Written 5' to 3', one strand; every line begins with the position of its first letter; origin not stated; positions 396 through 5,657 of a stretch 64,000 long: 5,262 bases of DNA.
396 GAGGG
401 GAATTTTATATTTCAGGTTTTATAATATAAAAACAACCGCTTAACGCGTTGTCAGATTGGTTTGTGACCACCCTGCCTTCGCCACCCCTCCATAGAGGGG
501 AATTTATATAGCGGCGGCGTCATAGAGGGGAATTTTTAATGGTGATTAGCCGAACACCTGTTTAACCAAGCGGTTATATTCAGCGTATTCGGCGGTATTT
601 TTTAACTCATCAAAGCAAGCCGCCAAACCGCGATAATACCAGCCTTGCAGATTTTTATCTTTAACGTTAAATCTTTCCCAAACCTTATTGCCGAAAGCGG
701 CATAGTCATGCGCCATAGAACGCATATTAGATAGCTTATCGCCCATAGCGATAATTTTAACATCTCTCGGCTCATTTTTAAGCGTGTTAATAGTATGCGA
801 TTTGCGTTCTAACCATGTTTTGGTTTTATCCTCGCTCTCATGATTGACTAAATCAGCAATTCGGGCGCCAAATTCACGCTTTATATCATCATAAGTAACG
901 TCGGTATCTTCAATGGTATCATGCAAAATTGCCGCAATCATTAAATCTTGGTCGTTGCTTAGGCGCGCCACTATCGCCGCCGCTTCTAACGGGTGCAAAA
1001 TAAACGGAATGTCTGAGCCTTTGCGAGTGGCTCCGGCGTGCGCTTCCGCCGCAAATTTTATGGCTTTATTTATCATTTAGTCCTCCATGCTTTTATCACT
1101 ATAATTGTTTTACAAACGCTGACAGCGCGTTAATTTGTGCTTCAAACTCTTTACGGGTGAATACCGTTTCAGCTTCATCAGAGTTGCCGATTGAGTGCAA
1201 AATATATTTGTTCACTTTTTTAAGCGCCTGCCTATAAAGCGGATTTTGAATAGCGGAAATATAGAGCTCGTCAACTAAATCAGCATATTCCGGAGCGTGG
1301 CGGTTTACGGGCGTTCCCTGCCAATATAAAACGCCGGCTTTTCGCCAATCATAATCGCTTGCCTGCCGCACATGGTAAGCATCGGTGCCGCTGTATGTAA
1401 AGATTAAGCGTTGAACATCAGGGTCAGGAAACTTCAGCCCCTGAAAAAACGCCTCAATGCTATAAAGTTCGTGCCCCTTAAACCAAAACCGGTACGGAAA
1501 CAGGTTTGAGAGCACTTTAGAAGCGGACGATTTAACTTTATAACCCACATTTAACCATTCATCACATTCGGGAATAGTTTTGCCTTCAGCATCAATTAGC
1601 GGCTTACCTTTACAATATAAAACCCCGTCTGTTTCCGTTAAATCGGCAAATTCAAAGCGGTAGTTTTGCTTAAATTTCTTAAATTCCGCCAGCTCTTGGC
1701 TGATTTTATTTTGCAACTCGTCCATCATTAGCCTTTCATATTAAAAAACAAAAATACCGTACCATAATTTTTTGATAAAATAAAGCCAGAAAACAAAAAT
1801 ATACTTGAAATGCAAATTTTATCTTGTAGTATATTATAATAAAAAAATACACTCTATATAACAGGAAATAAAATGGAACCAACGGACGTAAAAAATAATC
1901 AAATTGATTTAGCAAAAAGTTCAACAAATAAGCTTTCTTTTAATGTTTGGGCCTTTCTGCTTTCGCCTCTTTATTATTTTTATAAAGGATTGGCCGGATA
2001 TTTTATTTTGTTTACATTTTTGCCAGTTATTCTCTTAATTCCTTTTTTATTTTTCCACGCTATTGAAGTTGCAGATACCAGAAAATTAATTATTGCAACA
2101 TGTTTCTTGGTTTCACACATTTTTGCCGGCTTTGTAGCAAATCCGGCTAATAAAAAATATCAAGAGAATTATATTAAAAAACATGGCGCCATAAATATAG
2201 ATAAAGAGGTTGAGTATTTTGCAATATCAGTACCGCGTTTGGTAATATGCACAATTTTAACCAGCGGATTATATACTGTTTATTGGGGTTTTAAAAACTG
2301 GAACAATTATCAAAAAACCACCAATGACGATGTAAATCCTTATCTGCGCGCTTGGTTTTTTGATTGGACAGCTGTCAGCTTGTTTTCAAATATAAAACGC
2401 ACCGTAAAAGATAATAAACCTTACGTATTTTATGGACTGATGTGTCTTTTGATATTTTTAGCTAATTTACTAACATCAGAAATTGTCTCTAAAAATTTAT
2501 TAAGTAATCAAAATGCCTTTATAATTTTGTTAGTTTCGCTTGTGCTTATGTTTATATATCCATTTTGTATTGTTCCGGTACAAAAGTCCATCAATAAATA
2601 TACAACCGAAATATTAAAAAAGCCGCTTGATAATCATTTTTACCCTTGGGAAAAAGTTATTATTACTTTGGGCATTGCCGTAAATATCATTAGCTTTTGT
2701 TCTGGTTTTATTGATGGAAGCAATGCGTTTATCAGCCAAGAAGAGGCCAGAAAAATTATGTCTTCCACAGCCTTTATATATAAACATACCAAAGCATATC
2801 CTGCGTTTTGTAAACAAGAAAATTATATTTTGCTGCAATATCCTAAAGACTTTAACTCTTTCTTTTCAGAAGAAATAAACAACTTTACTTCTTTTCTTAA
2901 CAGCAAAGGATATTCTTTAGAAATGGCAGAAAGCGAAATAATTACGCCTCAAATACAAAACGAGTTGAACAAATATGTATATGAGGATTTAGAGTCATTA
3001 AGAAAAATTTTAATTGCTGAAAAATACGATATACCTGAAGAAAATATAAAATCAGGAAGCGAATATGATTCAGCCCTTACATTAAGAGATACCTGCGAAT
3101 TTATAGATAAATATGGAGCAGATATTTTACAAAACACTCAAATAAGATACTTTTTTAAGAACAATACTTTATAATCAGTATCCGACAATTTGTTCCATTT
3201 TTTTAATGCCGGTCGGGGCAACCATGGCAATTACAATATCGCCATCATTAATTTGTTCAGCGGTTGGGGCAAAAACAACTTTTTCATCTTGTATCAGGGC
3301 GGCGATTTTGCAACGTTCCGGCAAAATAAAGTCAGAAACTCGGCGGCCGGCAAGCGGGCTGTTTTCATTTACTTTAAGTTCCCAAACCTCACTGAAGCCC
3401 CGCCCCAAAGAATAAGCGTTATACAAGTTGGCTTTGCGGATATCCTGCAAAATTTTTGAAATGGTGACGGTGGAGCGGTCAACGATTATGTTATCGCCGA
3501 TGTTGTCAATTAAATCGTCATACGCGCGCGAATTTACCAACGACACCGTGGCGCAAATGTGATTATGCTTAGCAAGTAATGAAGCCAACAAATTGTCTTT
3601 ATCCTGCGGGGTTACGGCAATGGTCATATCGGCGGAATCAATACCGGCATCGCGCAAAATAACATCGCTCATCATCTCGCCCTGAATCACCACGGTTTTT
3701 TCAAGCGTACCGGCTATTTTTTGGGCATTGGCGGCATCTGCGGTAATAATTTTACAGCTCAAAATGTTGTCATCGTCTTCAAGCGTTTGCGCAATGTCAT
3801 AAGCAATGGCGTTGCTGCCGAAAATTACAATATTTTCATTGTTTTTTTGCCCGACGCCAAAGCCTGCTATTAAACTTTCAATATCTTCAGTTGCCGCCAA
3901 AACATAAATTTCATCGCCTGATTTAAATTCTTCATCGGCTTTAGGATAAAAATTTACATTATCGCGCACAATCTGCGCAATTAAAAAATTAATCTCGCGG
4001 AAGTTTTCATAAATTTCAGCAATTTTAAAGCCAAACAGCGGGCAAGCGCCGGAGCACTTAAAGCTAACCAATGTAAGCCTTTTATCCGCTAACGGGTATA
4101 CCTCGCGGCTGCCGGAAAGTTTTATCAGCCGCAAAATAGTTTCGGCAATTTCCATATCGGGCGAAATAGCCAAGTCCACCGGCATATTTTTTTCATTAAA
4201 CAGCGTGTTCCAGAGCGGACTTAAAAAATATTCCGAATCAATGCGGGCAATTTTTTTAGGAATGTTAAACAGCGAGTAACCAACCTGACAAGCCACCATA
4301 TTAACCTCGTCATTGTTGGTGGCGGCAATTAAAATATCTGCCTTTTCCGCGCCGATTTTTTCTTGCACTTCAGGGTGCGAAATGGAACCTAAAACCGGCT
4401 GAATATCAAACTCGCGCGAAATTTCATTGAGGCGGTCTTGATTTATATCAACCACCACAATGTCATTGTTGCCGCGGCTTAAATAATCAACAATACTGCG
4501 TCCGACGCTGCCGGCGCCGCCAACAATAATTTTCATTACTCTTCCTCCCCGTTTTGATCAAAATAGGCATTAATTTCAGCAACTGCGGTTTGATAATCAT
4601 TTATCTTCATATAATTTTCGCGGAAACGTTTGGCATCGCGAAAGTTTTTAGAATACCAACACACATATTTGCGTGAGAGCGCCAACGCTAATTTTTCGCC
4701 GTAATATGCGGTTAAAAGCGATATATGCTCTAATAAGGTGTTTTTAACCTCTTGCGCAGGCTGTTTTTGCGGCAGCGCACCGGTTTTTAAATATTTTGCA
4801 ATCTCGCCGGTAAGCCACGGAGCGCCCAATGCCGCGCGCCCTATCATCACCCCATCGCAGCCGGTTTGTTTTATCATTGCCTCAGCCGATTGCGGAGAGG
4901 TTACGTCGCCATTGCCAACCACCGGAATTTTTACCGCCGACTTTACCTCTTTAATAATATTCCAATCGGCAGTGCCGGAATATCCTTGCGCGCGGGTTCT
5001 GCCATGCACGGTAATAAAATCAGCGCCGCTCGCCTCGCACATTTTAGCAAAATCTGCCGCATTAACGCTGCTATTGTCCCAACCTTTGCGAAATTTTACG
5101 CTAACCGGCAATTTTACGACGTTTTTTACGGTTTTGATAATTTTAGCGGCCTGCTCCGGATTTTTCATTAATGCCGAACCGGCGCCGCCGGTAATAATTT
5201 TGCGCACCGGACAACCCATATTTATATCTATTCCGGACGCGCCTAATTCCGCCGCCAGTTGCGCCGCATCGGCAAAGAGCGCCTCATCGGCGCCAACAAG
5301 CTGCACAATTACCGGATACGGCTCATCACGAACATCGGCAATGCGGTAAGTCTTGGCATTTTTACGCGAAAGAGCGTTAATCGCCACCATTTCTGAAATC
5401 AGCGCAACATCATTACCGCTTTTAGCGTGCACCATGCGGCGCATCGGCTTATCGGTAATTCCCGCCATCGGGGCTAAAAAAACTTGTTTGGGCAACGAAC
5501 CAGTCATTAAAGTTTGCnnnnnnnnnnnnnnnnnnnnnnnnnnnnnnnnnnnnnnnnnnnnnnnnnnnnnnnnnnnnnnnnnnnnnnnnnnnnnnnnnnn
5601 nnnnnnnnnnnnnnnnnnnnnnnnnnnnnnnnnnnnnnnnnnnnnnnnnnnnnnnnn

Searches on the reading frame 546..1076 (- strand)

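Call 22: search_protein_families(library=pfam, proteins=[window:546-1076:-], max_evalue=0.0001)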
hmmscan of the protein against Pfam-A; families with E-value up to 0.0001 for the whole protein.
window:546-1076:- (176 aa): 2 families
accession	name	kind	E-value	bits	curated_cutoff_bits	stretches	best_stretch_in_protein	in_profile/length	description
PF13328.12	HD_4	-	6.5e-20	71.9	27.2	1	5-124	1-130/156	HD domain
PF01966.28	HD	-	3.2e-06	27.9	22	1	28-118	4-116/116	HD domain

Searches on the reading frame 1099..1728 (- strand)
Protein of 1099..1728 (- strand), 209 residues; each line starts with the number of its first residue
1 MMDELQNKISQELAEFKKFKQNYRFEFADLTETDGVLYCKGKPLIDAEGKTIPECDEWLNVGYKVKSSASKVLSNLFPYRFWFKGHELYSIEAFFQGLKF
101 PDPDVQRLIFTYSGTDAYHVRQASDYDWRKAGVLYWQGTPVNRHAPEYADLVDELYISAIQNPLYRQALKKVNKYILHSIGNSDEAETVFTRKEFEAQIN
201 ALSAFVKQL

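Call 22: search_protein_families(library=pfam, proteins=[window:1099-1728:-], max_evalue=0.0001)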
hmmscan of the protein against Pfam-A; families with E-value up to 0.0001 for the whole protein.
window:1099-1728:- (209 aa): 1 family
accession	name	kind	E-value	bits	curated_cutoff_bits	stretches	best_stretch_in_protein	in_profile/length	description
PF08010.17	Phage_30_3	-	1e-29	103.6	36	1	70-201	4-135/138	Bacteriophage protein GP30.3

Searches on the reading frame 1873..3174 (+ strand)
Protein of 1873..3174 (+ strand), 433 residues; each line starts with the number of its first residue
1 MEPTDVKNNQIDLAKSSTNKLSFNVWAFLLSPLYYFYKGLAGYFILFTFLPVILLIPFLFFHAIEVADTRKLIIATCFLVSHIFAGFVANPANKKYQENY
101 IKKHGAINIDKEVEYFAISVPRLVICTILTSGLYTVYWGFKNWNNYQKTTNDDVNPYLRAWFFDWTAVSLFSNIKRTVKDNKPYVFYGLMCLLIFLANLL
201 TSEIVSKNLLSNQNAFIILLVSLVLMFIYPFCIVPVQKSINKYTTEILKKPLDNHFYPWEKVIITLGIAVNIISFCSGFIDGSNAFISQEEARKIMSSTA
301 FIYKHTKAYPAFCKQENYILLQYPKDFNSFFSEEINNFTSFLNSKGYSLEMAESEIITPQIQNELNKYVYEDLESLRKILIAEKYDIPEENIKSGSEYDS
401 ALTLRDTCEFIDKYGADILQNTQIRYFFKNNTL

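Call 22: search_protein_families(library=pfam, proteins=[window:1873-3174:+], max_evalue=0.0001)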
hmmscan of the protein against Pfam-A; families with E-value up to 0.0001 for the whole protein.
window:1873-3174:+ (433 aa): 1 family
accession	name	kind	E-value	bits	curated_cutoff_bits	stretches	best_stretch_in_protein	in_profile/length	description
PF10947.13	DUF2628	-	6.9e-05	23.7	23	1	9-91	9-85/93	Protein of unknown function (DUF2628)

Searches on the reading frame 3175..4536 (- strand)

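Call 22: search_protein_families(library=pfam, proteins=[window:3175-4536:-], max_evalue=0.0001)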
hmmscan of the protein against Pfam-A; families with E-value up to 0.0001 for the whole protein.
window:3175-4536:- (453 aa): 4 families
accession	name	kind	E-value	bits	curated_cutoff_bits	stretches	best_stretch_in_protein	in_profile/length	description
PF02254.24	TrkA_N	-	6.7e-40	136.5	23.8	2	3-104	1-101/116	TrkA-N domain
PF02080.26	TrkA_C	-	1.3e-18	67.1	27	2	386-451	3-70/71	TrkA-C domain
PF03435.24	Sacchrp_dh_NADP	-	2.6e-05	25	25.1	0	4-42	2-42/129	Saccharopine dehydrogenase NADP binding domain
PF13241.12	NAD_binding_7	-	8.1e-05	23.6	22.1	0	2-81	9-77/104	Putative NAD(P)-binding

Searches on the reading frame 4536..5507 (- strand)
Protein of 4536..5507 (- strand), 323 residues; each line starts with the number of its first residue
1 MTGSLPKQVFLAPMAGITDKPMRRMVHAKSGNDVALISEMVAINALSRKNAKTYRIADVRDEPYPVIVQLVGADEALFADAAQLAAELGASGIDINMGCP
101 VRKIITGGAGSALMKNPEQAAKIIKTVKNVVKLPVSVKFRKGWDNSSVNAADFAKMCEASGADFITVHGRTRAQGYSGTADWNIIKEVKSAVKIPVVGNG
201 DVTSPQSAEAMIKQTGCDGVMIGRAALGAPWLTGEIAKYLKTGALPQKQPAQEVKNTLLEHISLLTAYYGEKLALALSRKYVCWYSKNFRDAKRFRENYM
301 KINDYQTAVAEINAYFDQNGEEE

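Call 22: search_protein_families(library=pfam, proteins=[window:4536-5507:-], max_evalue=0.0001)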
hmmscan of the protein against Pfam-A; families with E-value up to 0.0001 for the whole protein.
window:4536-5507:- (323 aa): 1 family
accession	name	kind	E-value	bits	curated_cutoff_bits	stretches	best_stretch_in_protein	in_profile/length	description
PF01207.24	Dus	-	5.2e-96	321.9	20.4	1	11-313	2-303/311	Dihydrouridine synthase (Dus)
